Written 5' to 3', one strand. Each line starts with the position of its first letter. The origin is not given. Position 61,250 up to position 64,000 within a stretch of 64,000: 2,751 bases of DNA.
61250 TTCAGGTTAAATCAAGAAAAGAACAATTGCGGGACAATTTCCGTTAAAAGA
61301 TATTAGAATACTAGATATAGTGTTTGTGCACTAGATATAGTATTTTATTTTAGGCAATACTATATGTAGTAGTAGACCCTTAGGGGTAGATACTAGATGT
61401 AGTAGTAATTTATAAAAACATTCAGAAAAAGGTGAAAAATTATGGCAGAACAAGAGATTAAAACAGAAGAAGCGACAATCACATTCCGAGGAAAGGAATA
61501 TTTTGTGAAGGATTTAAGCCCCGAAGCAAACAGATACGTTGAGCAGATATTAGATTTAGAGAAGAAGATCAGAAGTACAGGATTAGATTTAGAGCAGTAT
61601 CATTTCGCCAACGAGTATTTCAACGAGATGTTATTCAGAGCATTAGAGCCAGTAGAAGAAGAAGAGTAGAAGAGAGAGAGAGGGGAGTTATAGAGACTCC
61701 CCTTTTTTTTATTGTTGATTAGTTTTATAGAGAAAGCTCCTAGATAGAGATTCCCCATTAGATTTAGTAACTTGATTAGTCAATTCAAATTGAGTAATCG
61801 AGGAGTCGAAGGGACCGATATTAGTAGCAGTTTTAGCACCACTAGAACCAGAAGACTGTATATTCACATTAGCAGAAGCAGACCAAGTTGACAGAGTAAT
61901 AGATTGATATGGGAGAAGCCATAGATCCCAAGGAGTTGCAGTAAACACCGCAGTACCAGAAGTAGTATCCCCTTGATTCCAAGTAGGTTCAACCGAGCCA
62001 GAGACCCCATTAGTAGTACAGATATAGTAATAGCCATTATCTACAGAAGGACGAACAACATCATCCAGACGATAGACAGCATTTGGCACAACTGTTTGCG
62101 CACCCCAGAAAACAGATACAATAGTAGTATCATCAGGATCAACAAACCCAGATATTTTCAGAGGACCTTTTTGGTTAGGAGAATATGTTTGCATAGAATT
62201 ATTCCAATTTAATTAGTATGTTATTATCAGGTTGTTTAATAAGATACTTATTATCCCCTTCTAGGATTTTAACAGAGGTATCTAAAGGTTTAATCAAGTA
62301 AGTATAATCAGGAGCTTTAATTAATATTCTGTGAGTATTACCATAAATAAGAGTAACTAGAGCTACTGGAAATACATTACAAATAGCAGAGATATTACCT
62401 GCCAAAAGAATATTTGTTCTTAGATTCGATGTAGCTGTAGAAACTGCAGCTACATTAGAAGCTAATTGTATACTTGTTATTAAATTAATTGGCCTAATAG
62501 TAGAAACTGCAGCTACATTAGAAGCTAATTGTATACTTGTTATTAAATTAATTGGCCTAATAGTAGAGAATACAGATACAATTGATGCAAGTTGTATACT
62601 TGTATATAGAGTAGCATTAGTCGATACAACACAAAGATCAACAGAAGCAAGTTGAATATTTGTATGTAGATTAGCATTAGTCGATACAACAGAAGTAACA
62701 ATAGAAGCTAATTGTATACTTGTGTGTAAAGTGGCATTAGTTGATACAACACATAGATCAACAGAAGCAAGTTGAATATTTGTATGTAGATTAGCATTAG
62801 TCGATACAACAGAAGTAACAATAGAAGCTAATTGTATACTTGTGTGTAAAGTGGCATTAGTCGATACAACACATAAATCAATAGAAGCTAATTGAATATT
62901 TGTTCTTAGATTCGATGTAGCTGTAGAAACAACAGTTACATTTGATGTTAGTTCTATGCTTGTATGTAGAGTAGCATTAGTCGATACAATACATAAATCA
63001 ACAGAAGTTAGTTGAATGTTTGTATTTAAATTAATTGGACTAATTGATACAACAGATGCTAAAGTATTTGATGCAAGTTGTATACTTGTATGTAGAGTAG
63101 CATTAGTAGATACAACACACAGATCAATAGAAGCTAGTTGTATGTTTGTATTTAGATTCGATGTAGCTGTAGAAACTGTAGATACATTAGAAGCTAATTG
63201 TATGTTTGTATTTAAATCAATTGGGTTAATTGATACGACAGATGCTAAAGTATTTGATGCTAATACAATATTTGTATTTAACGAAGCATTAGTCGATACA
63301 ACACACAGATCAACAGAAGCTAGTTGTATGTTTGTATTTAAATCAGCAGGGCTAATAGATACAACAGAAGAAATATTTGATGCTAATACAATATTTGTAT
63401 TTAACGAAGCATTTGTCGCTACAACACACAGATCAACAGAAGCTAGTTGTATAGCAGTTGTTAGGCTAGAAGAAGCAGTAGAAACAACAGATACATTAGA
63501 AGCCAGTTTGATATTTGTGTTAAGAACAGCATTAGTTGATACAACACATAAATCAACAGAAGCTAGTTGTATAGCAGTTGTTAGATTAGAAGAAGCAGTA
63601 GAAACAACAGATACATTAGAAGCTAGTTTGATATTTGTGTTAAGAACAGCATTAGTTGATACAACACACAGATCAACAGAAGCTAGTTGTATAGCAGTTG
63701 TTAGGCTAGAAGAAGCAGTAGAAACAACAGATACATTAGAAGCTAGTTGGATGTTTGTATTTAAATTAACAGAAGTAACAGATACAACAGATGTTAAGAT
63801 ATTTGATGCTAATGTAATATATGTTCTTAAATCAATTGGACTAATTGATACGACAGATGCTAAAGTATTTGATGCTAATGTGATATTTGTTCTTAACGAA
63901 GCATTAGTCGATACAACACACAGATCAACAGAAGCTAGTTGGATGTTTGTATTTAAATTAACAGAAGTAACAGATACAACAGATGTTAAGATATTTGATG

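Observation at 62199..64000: Fibre-like gene made of about 26 tandem 60-bp (20-aa) repeats, missed by the ORF track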

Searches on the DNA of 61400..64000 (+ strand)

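Call 10: search_dna_similar(query=window:61400-64000:+, collection=phages, mode=distant, max_rows=20)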
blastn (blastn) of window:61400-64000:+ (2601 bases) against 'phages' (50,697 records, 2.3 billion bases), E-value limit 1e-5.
No match.
